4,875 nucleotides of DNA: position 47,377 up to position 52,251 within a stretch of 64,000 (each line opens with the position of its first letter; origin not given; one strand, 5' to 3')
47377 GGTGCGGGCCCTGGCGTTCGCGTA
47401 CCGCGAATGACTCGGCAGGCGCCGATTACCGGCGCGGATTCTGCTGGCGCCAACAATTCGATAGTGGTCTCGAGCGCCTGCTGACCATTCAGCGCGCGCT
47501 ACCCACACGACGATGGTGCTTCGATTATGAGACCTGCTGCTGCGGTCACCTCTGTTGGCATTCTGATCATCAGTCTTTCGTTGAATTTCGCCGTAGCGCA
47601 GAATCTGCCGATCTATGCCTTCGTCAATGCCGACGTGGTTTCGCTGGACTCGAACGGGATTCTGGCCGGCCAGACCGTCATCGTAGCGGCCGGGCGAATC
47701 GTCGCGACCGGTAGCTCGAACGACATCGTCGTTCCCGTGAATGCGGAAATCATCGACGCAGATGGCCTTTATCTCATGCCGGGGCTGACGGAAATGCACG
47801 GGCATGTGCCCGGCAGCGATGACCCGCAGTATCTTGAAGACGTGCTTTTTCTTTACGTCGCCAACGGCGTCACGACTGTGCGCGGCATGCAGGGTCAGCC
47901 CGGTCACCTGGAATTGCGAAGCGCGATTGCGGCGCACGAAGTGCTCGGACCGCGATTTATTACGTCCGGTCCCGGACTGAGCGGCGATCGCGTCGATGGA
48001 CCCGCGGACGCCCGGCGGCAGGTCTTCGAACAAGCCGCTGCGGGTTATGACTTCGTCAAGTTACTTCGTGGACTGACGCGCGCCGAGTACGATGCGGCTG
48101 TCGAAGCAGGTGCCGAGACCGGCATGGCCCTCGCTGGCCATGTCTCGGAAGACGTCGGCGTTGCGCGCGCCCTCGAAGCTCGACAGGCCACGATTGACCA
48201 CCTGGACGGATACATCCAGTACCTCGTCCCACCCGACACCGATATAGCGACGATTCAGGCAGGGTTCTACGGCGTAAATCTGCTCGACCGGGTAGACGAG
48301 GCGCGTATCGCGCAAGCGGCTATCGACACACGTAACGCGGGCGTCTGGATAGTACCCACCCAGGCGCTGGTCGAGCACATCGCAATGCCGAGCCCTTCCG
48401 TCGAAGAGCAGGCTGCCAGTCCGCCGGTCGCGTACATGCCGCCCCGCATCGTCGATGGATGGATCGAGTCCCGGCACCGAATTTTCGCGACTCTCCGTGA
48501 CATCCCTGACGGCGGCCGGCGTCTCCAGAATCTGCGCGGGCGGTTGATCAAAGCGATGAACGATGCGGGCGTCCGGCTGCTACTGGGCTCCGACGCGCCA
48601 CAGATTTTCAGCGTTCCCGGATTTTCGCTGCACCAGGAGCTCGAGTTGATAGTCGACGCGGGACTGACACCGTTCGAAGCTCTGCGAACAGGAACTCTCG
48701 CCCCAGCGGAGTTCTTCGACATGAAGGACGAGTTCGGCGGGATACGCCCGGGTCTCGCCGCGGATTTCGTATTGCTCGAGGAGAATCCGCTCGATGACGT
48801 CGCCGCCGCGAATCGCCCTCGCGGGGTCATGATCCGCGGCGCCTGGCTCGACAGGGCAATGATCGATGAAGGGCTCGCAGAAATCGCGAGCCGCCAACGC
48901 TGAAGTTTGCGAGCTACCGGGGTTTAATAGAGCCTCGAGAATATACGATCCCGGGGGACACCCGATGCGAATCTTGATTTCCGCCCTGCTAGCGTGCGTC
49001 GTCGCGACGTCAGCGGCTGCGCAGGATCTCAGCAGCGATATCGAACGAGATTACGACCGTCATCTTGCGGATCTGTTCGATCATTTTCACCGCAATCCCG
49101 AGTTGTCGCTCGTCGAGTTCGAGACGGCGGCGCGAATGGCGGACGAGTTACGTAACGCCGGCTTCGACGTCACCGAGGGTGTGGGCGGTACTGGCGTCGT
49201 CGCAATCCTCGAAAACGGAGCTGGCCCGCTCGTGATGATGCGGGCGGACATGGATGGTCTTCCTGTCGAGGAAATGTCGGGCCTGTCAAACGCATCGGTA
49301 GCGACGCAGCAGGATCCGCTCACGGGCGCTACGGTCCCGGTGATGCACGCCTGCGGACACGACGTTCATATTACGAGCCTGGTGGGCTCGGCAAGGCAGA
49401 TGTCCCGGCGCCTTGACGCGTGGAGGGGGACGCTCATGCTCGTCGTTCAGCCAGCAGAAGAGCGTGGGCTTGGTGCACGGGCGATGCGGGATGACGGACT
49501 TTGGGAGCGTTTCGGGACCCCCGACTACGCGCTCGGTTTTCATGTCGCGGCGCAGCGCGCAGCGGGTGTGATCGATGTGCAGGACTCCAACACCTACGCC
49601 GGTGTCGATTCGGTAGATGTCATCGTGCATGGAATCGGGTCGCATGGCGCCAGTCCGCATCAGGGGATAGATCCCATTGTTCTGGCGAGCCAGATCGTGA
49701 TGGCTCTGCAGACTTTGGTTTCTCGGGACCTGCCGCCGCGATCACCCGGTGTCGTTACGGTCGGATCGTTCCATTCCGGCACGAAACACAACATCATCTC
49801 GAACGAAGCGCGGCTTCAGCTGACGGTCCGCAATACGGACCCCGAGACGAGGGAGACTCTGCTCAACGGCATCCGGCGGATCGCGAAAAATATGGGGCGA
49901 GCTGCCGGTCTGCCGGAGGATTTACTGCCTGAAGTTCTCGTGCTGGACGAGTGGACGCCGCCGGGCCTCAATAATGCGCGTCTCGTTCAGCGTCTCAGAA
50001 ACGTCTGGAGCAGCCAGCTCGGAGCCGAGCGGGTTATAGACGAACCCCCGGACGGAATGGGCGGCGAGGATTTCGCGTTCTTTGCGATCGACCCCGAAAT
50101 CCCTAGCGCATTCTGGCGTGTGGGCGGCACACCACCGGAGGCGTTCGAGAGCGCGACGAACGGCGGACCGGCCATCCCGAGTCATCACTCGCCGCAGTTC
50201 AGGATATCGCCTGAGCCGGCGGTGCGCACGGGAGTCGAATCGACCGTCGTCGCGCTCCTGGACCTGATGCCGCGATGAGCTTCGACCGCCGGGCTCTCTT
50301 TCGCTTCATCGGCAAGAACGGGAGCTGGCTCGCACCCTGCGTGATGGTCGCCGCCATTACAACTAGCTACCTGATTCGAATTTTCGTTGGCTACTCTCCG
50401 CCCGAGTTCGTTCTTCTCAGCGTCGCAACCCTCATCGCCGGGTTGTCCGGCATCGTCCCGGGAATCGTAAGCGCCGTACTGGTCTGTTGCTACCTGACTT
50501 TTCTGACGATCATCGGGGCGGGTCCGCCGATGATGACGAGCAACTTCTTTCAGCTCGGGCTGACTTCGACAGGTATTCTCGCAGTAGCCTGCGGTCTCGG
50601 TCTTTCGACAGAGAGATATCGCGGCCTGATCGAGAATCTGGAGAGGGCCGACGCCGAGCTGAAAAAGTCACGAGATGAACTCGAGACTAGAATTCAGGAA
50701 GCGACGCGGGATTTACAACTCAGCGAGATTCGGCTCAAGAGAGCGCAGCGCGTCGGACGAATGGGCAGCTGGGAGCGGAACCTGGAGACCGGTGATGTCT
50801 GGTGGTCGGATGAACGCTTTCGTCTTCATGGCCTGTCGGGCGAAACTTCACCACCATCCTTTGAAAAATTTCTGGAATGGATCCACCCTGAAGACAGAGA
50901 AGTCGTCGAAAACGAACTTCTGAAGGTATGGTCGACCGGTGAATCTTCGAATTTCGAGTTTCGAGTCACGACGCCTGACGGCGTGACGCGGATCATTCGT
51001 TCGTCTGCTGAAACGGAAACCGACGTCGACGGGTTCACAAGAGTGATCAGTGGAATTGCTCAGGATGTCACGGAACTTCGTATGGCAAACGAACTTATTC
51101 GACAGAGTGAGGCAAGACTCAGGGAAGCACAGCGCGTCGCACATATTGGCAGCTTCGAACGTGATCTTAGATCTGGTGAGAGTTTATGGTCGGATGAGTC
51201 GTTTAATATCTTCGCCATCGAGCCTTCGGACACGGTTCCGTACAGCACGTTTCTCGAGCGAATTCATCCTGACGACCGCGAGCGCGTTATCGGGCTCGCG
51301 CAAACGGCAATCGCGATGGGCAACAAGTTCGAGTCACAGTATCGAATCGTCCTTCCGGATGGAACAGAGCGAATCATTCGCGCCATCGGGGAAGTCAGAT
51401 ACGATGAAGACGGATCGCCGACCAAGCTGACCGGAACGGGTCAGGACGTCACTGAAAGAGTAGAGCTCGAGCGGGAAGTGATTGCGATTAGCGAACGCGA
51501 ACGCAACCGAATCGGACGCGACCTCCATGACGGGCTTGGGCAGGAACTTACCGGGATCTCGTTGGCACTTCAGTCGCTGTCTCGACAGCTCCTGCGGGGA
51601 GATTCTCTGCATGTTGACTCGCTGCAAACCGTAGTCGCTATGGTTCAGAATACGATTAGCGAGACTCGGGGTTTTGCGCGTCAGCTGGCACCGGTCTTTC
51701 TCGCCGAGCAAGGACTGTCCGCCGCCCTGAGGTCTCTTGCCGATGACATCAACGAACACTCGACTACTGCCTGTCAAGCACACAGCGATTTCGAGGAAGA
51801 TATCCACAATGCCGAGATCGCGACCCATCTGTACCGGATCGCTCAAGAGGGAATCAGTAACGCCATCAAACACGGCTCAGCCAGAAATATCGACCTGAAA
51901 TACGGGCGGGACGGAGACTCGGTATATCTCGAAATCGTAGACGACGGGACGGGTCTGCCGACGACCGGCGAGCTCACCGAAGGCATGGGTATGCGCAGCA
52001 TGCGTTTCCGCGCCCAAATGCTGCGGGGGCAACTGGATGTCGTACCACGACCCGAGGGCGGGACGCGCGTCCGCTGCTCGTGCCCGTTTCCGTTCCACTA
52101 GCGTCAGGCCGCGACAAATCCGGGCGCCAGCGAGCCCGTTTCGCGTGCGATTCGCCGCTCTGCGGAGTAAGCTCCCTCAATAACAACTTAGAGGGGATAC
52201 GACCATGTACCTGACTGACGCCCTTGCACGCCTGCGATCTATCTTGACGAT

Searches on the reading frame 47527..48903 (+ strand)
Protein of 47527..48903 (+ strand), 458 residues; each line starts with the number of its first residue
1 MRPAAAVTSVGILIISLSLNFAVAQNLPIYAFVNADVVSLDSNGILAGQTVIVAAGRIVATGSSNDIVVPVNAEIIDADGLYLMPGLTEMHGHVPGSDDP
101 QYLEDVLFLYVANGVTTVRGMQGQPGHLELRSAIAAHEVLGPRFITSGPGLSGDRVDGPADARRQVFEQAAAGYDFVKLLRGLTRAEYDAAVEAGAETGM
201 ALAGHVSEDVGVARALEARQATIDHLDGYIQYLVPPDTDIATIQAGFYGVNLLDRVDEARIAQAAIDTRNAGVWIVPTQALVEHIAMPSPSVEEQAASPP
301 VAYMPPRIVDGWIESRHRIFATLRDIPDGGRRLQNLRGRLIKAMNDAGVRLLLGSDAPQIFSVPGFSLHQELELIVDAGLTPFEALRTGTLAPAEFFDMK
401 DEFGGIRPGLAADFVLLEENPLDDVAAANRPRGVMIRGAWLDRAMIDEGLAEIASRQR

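Call 33: search_protein_families(library=pfam, proteins=[window:47527-48903:+], max_evalue=0.0001)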
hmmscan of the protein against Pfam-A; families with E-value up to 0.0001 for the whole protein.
window:47527-48903:+ (458 aa): 2 families
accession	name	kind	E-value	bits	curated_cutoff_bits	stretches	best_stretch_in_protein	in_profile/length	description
PF01979.26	Amidohydro_1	-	1.4e-22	80.8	25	1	82-440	1-344/345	Amidohydrolase family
PF07969.17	Amidohydro_3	-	6.2e-14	52.8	29.7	1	296-432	328-462/472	Amidohydrolase family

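Call 44: search_protein_families(library=ncbifam, proteins=[window:47527-48903:+], max_evalue=0.00001)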
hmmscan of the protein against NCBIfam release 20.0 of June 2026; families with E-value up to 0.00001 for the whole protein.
window:47527-48903:+ (458 aa): 10 families
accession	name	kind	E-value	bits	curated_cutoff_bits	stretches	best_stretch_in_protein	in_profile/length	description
NF051886.1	XaaProDiPepCaul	equivalog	7.9e-26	91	500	2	341-438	300-394/398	Xaa-Pro dipeptidase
TIGR01178.1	ade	equivalog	7.1e-09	34.7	472.5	0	357-442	254-331/552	adenine deaminase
TIGR01224.1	hutI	equivalog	1.2e-08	34.2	298.15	0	342-426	276-360/377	imidazolonepropionase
NF009060.0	PRK12394.1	equivalog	3.2e-08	32.8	442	0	49-118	23-88/381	metallo-dependent hydrolase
NF006056.0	PRK08204.1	subfamily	4.2e-08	32.4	391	0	33-94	8-67/449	hypothetical protein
NF006689.0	PRK09237.1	equivalog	1.2e-07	30.6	371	0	42-118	16-89/383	amidohydrolase/deacetylase family metallohydrolase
NF011990.0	PRK15446.2-6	subfamily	2.3e-07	29.9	233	0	384-421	330-367/390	alpha-D-ribose 1-methylphosphonate 5-triphosphate diphosphatase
TIGR02318.1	phosphono_phnM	equivalog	3.1e-07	29.6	390.55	0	44-92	12-55/376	phosphonate metabolism protein PhnM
NF006679.0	PRK09228.1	subfamily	1.4e-06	27.3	351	0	377-421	345-389/433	guanine deaminase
NF011987.0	PRK15446.2-3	subfamily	2.6e-06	26.5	253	0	32-92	14-67/395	alpha-D-ribose 1-methylphosphonate 5-triphosphate diphosphatase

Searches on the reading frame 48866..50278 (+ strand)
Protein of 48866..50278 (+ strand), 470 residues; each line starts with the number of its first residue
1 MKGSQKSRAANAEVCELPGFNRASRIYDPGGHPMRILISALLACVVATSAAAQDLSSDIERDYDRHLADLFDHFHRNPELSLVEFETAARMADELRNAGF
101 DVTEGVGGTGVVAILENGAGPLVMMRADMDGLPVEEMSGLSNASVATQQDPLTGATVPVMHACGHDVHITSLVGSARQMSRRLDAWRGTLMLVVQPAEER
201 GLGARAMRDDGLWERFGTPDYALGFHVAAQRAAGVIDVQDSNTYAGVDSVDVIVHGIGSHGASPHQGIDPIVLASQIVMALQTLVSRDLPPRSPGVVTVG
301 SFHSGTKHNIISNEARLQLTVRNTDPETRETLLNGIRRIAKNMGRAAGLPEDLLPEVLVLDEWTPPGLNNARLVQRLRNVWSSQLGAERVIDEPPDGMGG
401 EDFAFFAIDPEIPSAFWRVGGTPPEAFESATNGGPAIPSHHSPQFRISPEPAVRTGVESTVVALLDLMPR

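Call 33: search_protein_families(library=pfam, proteins=[window:48866-50278:+], max_evalue=0.0001)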
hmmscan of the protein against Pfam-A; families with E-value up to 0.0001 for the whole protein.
window:48866-50278:+ (470 aa): 2 families
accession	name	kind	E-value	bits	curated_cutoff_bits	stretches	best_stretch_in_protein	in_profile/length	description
PF01546.33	Peptidase_M20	-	8.2e-24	85.1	24.6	1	124-420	1-175/206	Peptidase family M20/M25/M40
PF07687.19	M20_dimer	-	5.6e-13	49.2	21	1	246-343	5-102/107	Peptidase dimerisation domain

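Call 44: search_protein_families(library=ncbifam, proteins=[window:48866-50278:+], max_evalue=0.00001)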
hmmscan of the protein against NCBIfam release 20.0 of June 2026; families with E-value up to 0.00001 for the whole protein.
window:48866-50278:+ (470 aa): 7 families
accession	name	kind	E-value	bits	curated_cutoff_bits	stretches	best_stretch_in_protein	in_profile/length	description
TIGR01891.1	amidohydrolases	subfamily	1.3e-78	264.7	153.75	1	68-423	2-342/366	amidohydrolase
NF040868.1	carboxypep_CpsA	equivalog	5.2e-72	242.7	500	1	63-408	11-341/391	carboxypeptidase CpsA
NF038260.1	ectoine_DoeB_2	equivalog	1.5e-52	178.7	550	1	72-426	13-348/378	N(2)-acetyl-L-2,4-diaminobutanoate deacetylase DoeB2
NF009555.0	PRK13004.1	equivalog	4.1e-11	42.4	321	1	249-342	185-281/399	YgeY family selenium metabolism-linked hydrolase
NF005602.0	PRK07338.1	equivalog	6.5e-07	28.3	357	1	246-347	204-302/409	hydrolase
TIGR01879.1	hydantase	subfamily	1.2e-06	27.8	204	1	243-343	203-303/401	hydantoinase/carbamoylase family amidase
TIGR01910.1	DapE-ArgE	subfamily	4.1e-06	26.2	217.6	1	245-392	176-326/373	ArgE/DapE family deacylase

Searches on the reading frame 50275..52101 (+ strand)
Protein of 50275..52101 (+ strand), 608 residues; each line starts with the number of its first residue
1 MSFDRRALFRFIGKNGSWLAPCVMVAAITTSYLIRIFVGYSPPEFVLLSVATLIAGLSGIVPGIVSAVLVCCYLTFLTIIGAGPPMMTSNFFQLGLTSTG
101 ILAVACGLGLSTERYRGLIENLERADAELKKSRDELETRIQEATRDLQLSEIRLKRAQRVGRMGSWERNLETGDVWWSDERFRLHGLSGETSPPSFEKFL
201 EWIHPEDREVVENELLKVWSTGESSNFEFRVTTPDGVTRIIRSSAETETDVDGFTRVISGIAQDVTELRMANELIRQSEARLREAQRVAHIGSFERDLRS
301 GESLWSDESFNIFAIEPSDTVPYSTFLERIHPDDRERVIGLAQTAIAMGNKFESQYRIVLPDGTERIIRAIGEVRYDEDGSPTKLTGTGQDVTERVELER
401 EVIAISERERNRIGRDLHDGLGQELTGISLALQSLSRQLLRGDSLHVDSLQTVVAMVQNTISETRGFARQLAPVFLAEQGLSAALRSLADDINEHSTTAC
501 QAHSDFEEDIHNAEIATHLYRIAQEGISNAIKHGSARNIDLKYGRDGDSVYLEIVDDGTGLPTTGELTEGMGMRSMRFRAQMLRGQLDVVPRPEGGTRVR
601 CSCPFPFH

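Call 44: search_protein_families(library=ncbifam, proteins=[window:50275-52101:+], max_evalue=0.00001)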
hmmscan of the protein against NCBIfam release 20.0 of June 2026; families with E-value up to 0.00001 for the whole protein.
window:50275-52101:+ (608 aa): 12 families
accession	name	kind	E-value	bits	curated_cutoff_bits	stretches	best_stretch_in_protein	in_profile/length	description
NF007298.0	PRK09776.1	equivalog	2e-39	135.2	1135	2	148-282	426-557/1111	diguanylate cyclase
NF052443.1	SensHisKinMctS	equivalog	3.2e-34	118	700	1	397-603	238-446/457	two-component system sensor histidine kinase MctS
NF041777.1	sens_FixL_Rhizob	equivalog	2.1e-31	109.1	850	2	289-405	5-121/485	sensor protein FixL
NF008649.0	PRK11644.1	equivalog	1.1e-27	96.9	408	1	393-604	287-495/499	signal transduction histidine-protein kinase/phosphatase UhpB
NF052531.1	Strep_LiaS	equivalog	3.4e-26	92.3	450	1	403-604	126-326/328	envelope stress sensor histidine kinase LiaS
NF008184.0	PRK10935.1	equivalog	1e-25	90.4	553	1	407-602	362-556/565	nitrate/nitrite two-component system sensor histidine kinase NarQ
NF007896.0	PRK10600.1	equivalog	1.9e-25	89.6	578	1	407-601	388-581/598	nitrate/nitrite two-component system sensor histidine kinase NarX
NF053781.1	cdiGMPphdstlr2612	equivalog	2.8e-21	75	1600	1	183-408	491-713/1268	Tlr1612 family c-di-GMP phosphodiesterase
NF052573.1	HisKinEspAMyxo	equivalog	1.2e-19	69.8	1400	2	272-402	122-253/755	serine histidine kinase EspA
TIGR00229.1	sensory_box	domain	8e-12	45.4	22.9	0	326-401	50-125/126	PAS domain S-box protein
NF047786.1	his_kin_MadS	equivalog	9.6e-12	44.7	500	1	342-604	168-434/434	MadS family sensor histidine kinase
NF051872.1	HisKinPhyk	equivalog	2.1e-07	29.9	750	1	523-601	454-534/537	sensor histidine kinase PhyK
